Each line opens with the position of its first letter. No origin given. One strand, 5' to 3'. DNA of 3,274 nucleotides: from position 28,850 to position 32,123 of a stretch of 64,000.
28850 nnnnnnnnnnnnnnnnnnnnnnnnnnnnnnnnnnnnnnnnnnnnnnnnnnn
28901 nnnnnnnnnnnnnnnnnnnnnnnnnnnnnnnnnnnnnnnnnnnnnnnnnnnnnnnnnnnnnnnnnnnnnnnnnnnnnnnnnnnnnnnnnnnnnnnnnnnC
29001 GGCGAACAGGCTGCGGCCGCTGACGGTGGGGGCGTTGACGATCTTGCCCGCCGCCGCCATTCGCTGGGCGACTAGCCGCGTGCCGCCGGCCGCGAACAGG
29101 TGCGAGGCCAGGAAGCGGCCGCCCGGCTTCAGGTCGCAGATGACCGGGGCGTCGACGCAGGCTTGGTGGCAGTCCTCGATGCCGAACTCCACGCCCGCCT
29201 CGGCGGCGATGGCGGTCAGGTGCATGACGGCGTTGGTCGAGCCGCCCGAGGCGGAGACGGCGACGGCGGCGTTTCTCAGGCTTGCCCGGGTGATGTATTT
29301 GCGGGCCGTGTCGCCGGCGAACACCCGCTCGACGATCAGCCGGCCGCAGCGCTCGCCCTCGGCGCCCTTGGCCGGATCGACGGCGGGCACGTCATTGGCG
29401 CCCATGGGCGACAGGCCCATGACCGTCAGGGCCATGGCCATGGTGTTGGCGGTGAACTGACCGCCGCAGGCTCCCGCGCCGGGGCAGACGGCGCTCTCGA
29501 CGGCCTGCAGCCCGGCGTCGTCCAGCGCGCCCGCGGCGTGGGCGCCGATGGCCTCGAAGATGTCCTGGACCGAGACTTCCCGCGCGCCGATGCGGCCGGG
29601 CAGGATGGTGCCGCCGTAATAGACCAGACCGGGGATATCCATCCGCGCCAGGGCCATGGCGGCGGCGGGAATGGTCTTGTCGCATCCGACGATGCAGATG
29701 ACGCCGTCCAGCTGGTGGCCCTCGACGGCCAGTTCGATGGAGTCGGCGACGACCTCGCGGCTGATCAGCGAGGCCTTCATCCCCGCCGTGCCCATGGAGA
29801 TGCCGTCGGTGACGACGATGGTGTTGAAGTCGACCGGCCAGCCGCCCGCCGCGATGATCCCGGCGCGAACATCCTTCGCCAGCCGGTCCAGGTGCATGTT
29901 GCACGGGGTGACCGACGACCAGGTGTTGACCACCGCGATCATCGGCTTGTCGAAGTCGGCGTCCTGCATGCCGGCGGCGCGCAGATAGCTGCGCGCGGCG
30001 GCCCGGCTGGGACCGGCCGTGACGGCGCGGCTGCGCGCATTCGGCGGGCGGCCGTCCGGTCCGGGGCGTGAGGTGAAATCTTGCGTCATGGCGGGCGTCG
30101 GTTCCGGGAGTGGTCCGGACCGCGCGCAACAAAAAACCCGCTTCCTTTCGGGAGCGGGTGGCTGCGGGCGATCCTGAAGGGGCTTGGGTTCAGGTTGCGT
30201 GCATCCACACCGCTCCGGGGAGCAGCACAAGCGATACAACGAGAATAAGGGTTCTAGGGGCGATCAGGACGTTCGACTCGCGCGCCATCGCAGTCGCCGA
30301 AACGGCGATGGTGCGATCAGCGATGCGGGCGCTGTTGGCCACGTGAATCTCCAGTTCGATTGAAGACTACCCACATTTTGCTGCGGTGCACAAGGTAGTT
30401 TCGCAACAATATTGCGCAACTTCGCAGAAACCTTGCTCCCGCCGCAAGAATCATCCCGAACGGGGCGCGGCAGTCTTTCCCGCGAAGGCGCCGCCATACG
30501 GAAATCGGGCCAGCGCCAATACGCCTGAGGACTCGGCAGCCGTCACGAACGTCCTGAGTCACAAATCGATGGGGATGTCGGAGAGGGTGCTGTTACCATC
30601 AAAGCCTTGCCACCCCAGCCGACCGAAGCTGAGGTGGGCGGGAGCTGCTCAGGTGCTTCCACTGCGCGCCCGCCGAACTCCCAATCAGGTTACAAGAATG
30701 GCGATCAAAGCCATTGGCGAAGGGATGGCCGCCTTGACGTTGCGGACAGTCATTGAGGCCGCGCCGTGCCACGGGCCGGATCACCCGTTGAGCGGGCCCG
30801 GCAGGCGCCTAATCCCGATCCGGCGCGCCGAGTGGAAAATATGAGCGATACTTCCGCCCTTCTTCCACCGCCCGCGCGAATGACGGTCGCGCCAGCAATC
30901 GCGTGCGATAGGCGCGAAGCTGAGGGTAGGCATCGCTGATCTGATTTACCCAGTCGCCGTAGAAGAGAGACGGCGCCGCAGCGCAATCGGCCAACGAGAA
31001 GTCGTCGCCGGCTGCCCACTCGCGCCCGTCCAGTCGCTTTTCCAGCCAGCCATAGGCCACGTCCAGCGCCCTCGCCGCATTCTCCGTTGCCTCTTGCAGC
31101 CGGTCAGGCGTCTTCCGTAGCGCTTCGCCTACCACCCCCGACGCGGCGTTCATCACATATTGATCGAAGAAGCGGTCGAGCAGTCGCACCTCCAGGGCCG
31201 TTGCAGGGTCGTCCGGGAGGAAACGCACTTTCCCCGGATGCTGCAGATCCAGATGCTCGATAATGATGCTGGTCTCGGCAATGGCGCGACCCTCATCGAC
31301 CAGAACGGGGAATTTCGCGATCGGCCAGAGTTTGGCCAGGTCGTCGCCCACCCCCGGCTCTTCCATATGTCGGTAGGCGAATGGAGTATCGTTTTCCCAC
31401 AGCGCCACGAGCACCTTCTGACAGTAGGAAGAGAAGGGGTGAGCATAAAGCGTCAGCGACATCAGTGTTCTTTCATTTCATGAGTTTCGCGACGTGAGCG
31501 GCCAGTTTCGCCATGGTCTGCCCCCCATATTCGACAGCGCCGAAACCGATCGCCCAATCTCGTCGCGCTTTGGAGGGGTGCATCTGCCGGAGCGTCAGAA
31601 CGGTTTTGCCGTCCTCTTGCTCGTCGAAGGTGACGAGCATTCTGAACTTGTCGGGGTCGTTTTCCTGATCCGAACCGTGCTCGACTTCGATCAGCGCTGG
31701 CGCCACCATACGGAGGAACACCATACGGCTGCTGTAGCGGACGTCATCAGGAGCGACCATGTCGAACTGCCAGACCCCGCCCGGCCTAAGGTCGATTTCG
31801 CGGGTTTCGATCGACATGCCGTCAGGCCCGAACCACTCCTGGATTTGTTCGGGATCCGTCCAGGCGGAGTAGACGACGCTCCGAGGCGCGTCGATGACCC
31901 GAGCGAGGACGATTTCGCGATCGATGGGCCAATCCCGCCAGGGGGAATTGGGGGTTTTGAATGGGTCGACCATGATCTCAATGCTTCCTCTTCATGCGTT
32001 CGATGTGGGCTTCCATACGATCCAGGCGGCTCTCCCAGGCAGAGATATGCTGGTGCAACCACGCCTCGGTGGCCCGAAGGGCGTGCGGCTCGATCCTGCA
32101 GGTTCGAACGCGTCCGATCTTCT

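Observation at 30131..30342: Unannotated Leu/Ile/Val leader-peptide attenuator controlling the nine-gene ilv-leu operon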

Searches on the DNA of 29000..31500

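Call 5: search_rna_families(source=window, start=29000, end=31500, threshold=evalue, max_evalue=10, show_alignments=3)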
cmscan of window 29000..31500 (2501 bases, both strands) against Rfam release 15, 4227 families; matches with E-value up to 10: 7.
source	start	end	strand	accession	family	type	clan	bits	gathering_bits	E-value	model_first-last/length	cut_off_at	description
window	29078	29131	+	RF02802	PyrR204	Gene; snRNA; snoRNA; HACA-box;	-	18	71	2.2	1-57/57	no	Pyrobaculum sRNA 204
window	29444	29506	-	RF02804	PyrR206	Gene; snRNA; snoRNA; HACA-box;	-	18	46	5.1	1-60/60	no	Pyrobaculum sRNA 206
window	29648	29669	+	RF00523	Prion_pknot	Cis-reg;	-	16.7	39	7.7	1-40/40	no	Prion pseudoknot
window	29159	29277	+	RF02883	BcKCsr2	Gene; sRNA;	-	15.4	40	2.2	1-129/129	no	Burkholderia sRNA 2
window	30625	30666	+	RF00809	mir-241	Gene; miRNA;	-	15.3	63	9.9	1-74/74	no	mir-241 microRNA precursor family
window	29799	29843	+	RF02850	Ysr276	Gene; antisense;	-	13.3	100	0.76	85-128/195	no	Yersinia sRNA 276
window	31460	31481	-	RF01133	sR3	Gene; snRNA; snoRNA; CD-box;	-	12.4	41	5.1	34-55/55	no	Small nucleolar RNA sR3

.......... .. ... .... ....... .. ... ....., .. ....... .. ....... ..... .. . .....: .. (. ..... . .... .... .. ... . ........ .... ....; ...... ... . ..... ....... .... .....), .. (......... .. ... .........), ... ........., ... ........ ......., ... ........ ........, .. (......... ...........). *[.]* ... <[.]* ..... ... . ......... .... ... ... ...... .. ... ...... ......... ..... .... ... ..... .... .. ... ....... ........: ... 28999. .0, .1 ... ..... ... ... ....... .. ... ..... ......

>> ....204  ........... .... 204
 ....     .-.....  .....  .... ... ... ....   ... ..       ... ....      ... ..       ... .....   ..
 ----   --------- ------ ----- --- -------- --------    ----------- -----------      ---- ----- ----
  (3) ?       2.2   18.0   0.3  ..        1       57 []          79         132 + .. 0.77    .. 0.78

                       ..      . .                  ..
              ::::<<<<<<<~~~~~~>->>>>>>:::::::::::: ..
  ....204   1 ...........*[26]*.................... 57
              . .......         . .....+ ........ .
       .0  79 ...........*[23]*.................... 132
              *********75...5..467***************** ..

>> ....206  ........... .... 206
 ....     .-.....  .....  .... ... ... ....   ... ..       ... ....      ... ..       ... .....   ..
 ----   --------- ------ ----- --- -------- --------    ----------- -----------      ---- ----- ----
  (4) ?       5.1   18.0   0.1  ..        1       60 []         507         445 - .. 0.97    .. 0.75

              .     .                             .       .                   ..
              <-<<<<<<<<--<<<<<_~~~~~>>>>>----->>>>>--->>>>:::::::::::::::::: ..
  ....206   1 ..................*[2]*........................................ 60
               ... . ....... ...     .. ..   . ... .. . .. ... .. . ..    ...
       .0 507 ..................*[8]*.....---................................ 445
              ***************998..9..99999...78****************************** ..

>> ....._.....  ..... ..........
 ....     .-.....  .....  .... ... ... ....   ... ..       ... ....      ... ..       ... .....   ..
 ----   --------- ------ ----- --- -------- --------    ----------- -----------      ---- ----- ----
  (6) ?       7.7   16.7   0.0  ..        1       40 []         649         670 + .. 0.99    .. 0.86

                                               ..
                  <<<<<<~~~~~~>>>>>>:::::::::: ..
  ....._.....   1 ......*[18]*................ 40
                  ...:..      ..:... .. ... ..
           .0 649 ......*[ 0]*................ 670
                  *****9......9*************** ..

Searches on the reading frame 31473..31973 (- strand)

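Call 77: search_protein_families(library=pfam, max_evalue=0.001, proteins=[window:31473-31973:-])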
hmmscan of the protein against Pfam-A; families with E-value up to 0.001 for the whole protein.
window:31473-31973:- (166 aa): 1 family
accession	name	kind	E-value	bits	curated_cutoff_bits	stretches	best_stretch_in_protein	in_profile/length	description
PF08327.17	AHSA1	-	1.1e-22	81.1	22.1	1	28-161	1-124/125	Activator of Hsp90 ATPase homolog 1-like protein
